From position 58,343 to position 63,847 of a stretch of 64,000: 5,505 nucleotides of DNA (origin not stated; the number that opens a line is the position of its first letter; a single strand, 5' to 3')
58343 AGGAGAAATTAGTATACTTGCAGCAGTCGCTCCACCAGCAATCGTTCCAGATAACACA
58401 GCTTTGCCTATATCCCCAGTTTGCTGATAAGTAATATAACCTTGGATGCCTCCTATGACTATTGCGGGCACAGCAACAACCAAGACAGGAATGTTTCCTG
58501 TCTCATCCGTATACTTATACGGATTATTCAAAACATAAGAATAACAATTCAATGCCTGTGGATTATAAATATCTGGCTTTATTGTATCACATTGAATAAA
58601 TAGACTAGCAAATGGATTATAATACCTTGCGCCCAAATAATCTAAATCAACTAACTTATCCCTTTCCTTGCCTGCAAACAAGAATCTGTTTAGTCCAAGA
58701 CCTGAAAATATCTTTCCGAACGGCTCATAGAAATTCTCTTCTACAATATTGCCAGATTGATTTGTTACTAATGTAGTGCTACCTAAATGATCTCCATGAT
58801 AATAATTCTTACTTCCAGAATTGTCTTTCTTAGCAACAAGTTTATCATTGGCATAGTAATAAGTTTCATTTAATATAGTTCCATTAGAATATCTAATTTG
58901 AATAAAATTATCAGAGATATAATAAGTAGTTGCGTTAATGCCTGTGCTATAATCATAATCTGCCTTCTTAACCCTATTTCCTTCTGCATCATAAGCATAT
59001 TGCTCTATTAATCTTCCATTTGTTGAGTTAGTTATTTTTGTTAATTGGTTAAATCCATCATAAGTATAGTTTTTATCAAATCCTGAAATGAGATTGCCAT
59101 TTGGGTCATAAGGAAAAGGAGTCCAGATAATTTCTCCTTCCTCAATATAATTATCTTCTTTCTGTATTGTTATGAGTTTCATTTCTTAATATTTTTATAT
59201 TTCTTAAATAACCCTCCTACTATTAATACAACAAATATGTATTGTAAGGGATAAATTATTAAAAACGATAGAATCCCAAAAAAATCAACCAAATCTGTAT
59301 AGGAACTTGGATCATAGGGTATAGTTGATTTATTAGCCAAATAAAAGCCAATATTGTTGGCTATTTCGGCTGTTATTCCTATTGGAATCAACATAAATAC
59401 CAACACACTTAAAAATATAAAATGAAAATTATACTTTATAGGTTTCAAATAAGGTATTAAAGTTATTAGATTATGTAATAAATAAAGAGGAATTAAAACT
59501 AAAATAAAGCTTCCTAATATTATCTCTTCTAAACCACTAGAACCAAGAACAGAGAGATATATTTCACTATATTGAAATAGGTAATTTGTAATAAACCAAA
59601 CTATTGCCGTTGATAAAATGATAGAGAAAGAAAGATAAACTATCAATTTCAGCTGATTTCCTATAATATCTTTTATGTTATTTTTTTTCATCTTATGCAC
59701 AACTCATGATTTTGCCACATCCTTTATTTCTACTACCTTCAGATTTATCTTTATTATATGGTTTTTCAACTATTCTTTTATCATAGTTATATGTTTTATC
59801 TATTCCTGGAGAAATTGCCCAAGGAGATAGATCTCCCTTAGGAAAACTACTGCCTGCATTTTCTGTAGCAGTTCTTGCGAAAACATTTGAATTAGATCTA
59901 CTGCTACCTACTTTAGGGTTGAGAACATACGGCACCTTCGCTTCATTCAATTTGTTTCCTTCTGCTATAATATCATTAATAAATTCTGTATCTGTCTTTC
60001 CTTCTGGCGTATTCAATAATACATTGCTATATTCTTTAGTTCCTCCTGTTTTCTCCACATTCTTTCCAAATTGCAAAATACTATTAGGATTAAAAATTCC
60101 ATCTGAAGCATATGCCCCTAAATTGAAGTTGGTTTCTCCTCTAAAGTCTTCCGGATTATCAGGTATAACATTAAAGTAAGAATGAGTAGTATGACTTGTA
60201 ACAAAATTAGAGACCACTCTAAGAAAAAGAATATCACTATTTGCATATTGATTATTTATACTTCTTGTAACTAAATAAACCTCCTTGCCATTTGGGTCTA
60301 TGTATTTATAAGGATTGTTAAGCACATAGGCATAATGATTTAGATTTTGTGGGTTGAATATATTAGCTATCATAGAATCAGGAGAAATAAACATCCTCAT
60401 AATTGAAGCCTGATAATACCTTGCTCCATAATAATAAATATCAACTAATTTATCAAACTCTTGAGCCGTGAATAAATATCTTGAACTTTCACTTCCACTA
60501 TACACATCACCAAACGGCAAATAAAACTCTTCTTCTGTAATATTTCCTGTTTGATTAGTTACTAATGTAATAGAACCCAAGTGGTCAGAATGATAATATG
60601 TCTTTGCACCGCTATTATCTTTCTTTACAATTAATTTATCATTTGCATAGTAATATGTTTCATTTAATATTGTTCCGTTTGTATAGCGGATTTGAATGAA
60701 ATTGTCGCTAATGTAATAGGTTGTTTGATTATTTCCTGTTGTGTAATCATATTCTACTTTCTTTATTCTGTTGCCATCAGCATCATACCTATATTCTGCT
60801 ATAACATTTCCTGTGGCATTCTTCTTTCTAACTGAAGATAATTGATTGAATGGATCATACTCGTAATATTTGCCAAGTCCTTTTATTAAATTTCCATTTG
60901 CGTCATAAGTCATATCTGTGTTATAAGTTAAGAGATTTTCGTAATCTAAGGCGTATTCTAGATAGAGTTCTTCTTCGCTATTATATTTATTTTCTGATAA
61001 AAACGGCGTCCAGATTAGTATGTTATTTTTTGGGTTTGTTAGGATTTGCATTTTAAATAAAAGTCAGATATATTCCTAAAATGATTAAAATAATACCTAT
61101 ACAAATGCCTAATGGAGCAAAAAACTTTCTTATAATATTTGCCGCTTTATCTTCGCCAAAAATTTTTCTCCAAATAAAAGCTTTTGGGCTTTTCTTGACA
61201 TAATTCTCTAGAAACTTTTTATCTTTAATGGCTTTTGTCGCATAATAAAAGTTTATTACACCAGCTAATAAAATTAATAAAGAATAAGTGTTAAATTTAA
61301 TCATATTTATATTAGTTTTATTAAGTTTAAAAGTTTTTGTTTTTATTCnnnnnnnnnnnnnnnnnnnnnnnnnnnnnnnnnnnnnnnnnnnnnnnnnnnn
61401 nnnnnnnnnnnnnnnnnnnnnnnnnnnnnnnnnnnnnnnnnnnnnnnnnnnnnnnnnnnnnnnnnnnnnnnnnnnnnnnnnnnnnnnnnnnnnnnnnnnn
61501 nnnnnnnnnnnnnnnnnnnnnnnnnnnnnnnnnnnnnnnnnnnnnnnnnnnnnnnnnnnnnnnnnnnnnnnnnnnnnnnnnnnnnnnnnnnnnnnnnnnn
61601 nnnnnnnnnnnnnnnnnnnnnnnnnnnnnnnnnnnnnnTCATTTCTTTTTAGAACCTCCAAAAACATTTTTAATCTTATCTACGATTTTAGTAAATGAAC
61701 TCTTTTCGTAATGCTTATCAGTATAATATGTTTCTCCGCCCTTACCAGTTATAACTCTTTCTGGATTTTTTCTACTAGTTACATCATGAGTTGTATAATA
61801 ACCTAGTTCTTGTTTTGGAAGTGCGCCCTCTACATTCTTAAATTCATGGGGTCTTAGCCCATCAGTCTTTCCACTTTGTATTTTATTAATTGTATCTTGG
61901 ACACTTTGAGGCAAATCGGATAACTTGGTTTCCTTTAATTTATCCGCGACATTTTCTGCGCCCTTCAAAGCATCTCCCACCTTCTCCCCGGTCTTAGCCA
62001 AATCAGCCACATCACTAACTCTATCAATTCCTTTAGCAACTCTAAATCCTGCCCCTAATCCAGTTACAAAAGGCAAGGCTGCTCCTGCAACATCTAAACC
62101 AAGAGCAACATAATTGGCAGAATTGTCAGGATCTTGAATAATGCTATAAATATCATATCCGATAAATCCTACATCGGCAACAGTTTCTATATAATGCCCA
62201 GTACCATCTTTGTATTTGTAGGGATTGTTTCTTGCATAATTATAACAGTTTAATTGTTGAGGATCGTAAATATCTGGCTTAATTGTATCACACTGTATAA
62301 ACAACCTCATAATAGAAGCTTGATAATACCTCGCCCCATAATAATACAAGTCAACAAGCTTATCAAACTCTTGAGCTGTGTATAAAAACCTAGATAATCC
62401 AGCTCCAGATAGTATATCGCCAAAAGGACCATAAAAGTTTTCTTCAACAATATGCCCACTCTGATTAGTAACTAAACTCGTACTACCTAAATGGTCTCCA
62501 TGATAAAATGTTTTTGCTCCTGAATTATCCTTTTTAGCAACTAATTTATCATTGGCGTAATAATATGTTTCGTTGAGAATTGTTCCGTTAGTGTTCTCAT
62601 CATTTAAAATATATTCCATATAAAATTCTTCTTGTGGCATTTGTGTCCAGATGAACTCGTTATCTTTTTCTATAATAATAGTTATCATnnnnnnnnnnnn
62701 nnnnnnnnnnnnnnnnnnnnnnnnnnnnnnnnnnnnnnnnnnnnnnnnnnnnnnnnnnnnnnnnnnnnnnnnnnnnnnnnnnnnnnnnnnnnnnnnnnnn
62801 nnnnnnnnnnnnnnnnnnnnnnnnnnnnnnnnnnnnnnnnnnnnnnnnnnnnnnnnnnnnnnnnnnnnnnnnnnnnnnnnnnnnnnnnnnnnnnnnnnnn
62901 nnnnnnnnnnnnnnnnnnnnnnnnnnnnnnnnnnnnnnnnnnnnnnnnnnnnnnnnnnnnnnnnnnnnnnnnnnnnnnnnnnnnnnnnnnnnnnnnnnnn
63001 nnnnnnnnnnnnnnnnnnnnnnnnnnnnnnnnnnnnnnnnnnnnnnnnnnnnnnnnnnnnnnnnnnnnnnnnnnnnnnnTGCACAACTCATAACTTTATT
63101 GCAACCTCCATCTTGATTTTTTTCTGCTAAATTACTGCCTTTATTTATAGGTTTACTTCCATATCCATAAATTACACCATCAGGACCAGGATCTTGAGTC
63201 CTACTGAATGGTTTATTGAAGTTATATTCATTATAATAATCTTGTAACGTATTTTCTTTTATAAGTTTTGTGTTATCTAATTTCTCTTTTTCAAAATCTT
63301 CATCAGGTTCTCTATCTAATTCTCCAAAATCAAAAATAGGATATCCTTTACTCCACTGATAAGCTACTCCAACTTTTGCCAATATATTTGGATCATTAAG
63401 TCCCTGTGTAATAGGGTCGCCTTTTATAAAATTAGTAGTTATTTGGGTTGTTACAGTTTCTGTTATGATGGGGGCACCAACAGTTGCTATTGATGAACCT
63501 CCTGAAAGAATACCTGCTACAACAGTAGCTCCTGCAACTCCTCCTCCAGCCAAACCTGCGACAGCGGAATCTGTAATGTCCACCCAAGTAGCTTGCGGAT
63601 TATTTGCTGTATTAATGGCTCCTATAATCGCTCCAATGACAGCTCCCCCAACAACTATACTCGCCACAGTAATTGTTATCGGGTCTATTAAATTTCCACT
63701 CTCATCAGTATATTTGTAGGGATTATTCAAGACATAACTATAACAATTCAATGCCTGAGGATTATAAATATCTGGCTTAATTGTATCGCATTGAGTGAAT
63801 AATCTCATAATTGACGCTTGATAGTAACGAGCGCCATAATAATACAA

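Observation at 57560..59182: Glycine-zipper (GxxxG/AxxxG-rich) C-terminal toxin domains paired with small membrane immunity proteins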

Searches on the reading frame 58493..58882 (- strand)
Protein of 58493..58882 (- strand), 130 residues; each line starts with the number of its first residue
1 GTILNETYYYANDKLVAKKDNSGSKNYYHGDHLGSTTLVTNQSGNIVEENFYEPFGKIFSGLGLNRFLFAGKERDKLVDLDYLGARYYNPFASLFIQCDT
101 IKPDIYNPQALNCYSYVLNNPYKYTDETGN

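Call 18: find_related_loci(query=A2, collection=genome_contigs, flank=6000)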
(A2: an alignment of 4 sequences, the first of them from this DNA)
Query A2 (130 aa) in genome_contigs; peptide patterns used: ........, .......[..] (x = any residue, [..] = any of these).
51 stretches matched a pattern; 7 encode a relative of the query (tblastn E <= 1e-3); 6 distinct loci.
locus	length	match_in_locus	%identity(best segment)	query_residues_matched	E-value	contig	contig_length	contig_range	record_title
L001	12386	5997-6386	75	2-130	2e-60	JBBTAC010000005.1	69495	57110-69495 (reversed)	MAG: Nanoarchaeota archaeon isolate H41-bin062_1 H41_bin062_1_000000000005, whole genome shotgun sequence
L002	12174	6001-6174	86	1-58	2e-30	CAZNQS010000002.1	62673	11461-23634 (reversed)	MAG TPA_asm: Candidatus Woesearchaeota archaeon isolate SRP178908_co1_140 genome assembly, contig: NODE_222_length_62673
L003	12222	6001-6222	64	1-74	5e-28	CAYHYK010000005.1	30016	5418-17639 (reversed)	MAG TPA_asm: Candidatus Woesearchaeota archaeon isolate ERP119705_co17_376 genome assembly, contig: NODE_1645_length_300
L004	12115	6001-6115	92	1-40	1e-10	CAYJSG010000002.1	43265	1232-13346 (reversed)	MAG TPA_asm: Candidatus Woesearchaeota archaeon isolate ERP125453_co1_184 genome assembly, contig: NODE_652_length_43265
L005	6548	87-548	29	7-129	4e-9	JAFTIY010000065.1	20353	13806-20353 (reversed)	MAG: Clostridia bacterium isolate RGIG3861 Roe_deer_Cecum-1__c427740, whole genome shotgun sequence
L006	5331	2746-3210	29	7-130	2e-8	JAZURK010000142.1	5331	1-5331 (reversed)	MAG: Christensenellaceae bacterium isolate T1900044851_TS20190317.MAGScoT_cleanbin_000090 SGB_3027_k141_2686766, whole g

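Call 47: search_protein_families(library=pfam, proteins=[L001:5502-7061:+, L001:7061-7411:+, L001:3181-4737:+, L001:1322-2767:+, L001:2772-3209:+, L001:4737-5081:+, L001:5086-5502:+, L001:20-604:+], max_evalue=0.1)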
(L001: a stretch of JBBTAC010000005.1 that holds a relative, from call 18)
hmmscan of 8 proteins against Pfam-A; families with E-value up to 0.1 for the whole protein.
L001:5502-7061:+ (520 aa): 3 families
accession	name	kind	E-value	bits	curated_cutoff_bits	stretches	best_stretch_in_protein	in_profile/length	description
PF11429.13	Colicin_D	-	4.9e-16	59.3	25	1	428-511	1-82/84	Colicin D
PF20130.4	DUF6520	-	0.062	14.1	25.4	0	1-57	1-59/83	Family of unknown function (DUF6520)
PF03527.20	RHS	-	0.071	13.4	27.9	0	191-211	3-23/38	RHS protein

L001:7061-7411:+ (117 aa): 4 families
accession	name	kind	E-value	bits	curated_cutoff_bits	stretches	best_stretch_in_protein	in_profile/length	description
PF09204.15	Colicin_immun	-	3.2e-14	53.7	22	1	10-106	4-88/88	Bacterial self-protective colicin-like immunity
PF22516.1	PreP_C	-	0.008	16.2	27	1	25-111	34-115/173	PreP C-terminal domain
PF11419.13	DUF3194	-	0.079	13.8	21.5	0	2-31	3-32/83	Protein of unknown function (DUF3194)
PF18732.6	HEPN_AbiA_CTD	-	0.098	13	27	0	88-112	102-126/132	HEPN like, Abia C-terminal domain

L001:3181-4737:+ (519 aa): 1 family
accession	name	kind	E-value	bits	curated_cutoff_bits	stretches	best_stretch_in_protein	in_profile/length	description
PF05593.20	RHS_repeat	-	8.5e-06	26.5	22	0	120-152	1-30/38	RHS Repeat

L001:1322-2767:+ (482 aa): 2 families
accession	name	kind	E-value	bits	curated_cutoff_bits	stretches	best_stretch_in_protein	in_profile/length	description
PF05593.20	RHS_repeat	-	2.4e-05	25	22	1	56-83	1-33/38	RHS Repeat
PF03527.20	RHS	-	0.088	13.1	27.9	0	160-180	3-23/38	RHS protein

L001:2772-3209:+ (146 aa): 10 families
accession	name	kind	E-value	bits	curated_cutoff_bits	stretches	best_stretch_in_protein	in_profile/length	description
PF04246.17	RseC_MucC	-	0.00025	21.4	24.4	0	21-75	71-124/130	Positive regulator of sigma(E), RseC/MucC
PF02687.27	FtsX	-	0.0003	21.3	25.5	1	44-97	52-100/120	FtsX-like permease C-terminal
PF06166.18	DUF979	-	0.002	17.9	26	1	5-77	76-148/307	Protein of unknown function (DUF979)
PF09716.15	ETRAMP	-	0.017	15.5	29.1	1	5-42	38-75/81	Malarial early transcribed membrane protein (ETRAMP)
PF11021.13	DUF2613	-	0.024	15.2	22.1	0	44-73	3-32/55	Protein of unknown function (DUF2613)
PF06295.17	ZapG-like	-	0.027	14.9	33.5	0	48-77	2-31/123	Z-ring associated protein G-like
PF23494.1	bPH_10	-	0.047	13.6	27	0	47-65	59-77/151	YqeB-like bacterial PH domain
PF07219.19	HemY_N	-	0.064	13.8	31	0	32-80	4-52/107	HemY protein N-terminus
PF06305.16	LapA_dom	-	0.073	13.4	28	0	115-139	28-53/64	Lipopolysaccharide assembly protein A domain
PF06570.16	DUF1129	-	0.087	12.9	29.1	0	15-127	75-194/207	Protein of unknown function (DUF1129)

L001:4737-5081:+ (115 aa): 1 family
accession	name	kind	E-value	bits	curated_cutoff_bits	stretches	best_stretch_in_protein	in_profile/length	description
PF23233.1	HAT_Syf1_CNRKL1_N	-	0.017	15.4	27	1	38-90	49-101/161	Pre-mRNA-splicing factor Syf1/CNRKL1 N-terminal HAT repeat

L001:5086-5502:+ (139 aa): 0 families

L001:20-604:+ (195 aa): 2 families
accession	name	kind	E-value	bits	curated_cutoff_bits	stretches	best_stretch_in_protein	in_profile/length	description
PF13194.11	DUF4010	-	0.046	13.9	30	1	5-46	150-195/210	Domain of unknown function (DUF4010)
PF23798.1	Beta-prop_SPT8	-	0.047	13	45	1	64-164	191-286/425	SPT8 beta propeller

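Call 51: find_related_loci(query=A2, collection=metagenome_contigs, flank=5000)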
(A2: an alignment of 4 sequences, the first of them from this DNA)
Query A2 (130 aa) in metagenome_contigs; peptide patterns used: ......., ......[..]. (x = any residue, [..] = any of these).
394 stretches matched a pattern; 4 encode a relative of the query (tblastn E <= 1e-3); 4 distinct loci.
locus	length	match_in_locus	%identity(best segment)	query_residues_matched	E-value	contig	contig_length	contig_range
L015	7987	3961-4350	75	2-130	5e-61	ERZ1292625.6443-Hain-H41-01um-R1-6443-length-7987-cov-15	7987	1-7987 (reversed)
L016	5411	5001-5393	72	1-130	1e-59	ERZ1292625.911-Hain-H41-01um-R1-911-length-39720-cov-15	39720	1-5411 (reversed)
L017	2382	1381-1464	86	1-28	1e-11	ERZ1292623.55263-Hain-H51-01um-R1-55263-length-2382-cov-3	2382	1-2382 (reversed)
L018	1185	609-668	90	1-20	4e-7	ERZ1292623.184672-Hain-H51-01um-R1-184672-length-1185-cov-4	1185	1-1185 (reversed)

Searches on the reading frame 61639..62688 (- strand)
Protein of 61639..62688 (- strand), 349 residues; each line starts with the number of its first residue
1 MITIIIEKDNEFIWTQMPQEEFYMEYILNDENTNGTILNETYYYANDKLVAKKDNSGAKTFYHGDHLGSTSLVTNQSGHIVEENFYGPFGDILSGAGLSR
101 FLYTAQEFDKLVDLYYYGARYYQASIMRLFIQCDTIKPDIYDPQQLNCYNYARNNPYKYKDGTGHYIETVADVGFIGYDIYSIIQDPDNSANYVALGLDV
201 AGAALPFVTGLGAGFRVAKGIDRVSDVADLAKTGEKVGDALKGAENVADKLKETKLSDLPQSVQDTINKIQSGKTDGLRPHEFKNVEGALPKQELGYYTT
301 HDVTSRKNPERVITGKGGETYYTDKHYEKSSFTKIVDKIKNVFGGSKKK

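Call 5: search_protein_families(library=pfam, proteins=[window:61639-62688:-], max_evalue=0.1)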
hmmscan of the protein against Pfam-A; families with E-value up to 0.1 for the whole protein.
window:61639-62688:- (349 aa): 2 families
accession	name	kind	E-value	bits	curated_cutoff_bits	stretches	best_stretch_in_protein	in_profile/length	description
PF00545.25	Ribonuclease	-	5.4e-11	43.3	24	1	252-329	11-93/98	ribonuclease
PF03527.20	RHS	-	0.056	13.8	27.9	0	61-82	3-24/38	RHS protein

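Call 68: find_encoding_contigs(protein=window:61639-62688:-, flank=10000, max_places=3)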
Protein window:61639-62688:- (349 aa): 2 contigs read that carry it; 1 place shown.
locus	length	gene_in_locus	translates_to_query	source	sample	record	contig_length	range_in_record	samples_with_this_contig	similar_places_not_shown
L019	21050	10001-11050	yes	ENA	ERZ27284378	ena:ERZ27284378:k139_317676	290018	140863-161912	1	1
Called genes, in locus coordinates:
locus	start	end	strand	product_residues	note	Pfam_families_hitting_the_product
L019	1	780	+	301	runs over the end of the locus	PF01978:TrmB (weak)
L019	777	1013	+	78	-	-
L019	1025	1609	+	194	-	-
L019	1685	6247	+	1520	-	PF13517:FG-GAP_3 (weak), PF12256:TcdB_toxin_midN, PF05593:RHS_repeat (faint), PF20041:DUF6443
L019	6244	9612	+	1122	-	PF13385:Laminin_G_3, PF25023:TEN_YD-shell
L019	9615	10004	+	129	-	-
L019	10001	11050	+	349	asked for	PF25023:TEN_YD-shell (weak), PF00545:Ribonuclease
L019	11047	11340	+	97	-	PF01337:Barstar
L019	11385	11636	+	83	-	-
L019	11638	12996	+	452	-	PF05593:RHS_repeat (faint)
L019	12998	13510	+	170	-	-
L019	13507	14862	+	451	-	PF25023:TEN_YD-shell, PF05593:RHS_repeat (faint)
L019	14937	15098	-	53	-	-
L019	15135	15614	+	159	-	-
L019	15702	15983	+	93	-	PF01909:NTP_transf_2, PF18765:Polbeta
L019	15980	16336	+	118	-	PF01934:HepT-like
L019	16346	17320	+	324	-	PF25023:TEN_YD-shell (weak)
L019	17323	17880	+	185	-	-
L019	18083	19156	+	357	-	PF13385:Laminin_G_3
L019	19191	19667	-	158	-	-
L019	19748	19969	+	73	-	PF01022:HTH_5 (weak), PF12840:HTH_20 (weak), PF01047:MarR (faint)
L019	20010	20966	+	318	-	-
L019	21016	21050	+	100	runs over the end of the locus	-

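Call 71: search_protein_families(library=pfam, proteins=[L019:1685-6244:+, L019:6244-9609:+, L019:1025-1606:+, L019:777-1010:+], max_evalue=0.001)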
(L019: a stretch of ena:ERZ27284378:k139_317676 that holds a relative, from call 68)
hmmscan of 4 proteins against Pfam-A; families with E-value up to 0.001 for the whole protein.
L019:1685-6244:+ (1520 aa): 5 families
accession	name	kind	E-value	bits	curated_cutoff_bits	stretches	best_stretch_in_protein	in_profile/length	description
PF12256.14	TcdB_toxin_midN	-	8e-23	81.1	24.8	1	685-808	30-156/181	Insecticide toxin TcdB middle/N-terminal region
PF05593.20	RHS_repeat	-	8.1e-20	71.2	22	1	1227-1259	1-33/38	RHS Repeat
PF13517.12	FG-GAP_3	-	6.2e-15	56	26.9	1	560-631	1-60/61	FG-GAP-like repeat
PF20041.5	DUF6443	-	1.6e-07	32.1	27.8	1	1087-1158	13-86/137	Domain of unknown function (DUF6443)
PF01839.29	FG-GAP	-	0.0005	20.3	22.1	0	423-435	7-19/37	FG-GAP repeat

L019:6244-9609:+ (1122 aa): 1 family
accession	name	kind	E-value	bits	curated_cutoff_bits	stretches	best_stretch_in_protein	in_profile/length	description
PF13385.13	Laminin_G_3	-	4.6e-24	85.7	27.6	1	274-423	9-150/151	Concanavalin A-like lectin/glucanases superfamily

L019:1025-1606:+ (194 aa): 0 families

L019:777-1010:+ (78 aa): 0 families

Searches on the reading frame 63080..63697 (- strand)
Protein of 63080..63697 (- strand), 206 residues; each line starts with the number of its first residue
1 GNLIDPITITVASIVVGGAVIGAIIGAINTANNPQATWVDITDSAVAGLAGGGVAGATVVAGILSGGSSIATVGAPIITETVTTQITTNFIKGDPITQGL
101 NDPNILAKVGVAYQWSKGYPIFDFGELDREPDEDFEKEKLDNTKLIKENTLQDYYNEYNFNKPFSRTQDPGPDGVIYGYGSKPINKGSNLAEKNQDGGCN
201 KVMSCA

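Call 95: find_homologous_proteins(query=window:63080-63697:-, max_evalue=10)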
Query seq(206 aa): 1516 candidates shared short words with the query, none scored E <= 10.
